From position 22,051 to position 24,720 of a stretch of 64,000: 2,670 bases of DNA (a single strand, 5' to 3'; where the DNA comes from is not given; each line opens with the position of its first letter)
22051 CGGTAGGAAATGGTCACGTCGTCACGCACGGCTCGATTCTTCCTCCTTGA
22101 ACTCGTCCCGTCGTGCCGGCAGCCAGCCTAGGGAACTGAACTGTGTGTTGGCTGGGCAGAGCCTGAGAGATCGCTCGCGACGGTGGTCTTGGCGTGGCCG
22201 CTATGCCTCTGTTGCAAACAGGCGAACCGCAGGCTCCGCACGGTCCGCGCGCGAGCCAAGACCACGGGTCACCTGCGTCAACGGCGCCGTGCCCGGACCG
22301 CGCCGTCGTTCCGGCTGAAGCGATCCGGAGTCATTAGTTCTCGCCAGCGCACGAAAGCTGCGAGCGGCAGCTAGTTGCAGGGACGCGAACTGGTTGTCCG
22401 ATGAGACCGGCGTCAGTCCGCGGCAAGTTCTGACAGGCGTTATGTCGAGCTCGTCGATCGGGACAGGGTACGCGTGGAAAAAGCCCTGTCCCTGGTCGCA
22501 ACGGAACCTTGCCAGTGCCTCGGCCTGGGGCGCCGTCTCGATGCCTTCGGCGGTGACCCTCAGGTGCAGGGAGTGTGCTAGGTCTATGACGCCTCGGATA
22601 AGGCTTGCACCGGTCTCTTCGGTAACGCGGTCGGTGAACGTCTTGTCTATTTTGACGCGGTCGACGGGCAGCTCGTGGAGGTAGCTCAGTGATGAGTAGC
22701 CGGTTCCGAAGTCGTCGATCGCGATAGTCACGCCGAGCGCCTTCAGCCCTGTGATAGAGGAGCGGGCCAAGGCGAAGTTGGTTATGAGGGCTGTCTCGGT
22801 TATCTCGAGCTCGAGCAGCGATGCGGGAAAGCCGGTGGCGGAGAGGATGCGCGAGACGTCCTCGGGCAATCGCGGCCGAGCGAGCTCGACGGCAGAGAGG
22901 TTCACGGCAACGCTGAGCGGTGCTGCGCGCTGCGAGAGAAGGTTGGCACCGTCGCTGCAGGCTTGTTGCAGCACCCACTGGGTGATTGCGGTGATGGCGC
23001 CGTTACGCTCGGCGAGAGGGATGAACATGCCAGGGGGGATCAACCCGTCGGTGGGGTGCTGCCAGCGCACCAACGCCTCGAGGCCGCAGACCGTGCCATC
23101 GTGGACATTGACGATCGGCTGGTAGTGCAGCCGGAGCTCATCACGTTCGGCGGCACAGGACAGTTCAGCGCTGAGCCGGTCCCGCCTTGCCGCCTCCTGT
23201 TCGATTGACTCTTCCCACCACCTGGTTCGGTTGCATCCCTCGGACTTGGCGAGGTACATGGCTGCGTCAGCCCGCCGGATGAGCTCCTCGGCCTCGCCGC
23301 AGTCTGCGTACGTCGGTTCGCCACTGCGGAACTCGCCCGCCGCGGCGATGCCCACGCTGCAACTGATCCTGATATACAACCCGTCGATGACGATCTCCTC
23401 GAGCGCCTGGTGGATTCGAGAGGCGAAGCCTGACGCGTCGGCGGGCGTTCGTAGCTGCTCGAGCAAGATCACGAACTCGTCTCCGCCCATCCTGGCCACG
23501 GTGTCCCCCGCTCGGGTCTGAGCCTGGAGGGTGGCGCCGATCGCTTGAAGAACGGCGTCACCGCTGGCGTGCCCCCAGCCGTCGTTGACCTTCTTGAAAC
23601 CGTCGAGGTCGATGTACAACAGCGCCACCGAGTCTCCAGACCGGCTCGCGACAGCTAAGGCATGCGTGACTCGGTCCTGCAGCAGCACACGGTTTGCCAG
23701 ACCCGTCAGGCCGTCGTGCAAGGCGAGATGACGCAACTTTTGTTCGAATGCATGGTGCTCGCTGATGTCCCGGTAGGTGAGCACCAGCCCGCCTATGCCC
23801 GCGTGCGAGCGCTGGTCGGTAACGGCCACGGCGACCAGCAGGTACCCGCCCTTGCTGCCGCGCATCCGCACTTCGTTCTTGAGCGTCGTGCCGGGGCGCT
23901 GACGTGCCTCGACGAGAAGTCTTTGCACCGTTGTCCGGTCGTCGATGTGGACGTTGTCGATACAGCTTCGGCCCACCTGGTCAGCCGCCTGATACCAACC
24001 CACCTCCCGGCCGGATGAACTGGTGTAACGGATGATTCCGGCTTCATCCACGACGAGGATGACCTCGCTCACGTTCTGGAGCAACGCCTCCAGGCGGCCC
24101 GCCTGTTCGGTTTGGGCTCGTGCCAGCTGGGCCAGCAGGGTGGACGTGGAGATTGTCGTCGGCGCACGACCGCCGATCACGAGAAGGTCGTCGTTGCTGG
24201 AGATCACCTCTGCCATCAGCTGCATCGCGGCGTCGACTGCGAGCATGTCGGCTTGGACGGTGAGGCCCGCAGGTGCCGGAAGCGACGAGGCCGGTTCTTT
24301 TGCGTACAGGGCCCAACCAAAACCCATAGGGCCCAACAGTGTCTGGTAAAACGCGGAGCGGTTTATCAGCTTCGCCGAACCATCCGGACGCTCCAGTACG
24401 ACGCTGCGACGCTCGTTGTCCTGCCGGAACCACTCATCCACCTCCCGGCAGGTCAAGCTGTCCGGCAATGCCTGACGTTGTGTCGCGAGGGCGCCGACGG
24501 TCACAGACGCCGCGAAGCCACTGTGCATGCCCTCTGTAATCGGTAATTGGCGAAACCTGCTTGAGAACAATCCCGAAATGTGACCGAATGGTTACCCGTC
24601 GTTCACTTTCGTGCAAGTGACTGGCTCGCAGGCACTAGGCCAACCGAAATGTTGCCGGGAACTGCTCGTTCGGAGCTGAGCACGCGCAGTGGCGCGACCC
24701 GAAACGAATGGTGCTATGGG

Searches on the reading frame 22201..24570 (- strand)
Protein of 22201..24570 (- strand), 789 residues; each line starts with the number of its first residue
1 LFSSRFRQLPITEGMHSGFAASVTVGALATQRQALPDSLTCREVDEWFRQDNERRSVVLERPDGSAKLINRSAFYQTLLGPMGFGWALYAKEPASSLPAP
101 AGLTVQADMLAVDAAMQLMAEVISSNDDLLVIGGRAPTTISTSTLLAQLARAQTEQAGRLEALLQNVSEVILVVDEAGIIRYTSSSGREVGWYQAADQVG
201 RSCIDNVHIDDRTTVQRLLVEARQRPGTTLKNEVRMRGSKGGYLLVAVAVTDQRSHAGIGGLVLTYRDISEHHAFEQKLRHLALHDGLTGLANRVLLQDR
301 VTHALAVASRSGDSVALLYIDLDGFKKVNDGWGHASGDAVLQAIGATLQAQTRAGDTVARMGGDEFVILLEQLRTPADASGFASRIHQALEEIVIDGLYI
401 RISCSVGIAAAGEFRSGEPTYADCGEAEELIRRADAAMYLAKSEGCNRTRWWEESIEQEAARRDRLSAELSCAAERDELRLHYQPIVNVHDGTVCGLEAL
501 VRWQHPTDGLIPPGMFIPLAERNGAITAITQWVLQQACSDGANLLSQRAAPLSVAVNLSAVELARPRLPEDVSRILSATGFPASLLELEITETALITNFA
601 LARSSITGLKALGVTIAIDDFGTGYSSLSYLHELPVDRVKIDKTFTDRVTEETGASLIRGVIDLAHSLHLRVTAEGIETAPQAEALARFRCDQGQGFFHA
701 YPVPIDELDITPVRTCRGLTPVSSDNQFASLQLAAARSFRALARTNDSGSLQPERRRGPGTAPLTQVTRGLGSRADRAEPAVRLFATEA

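Call 48: search_protein_families(library=pfam, proteins=[window:22201-24570:-], max_evalue=0.0001)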
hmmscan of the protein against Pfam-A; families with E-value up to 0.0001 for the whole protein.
window:22201-24570:- (789 aa): 3 families
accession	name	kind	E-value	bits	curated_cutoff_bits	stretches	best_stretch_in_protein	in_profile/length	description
PF00563.25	EAL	-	1.2e-69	234.7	31.3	1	469-701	3-235/236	EAL domain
PF00990.26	GGDEF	-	6.6e-40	137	23.8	1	283-448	1-161/161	Diguanylate cyclase, GGDEF domain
PF00989.32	PAS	-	1.3e-08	35.3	22.6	1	159-269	2-113/113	PAS fold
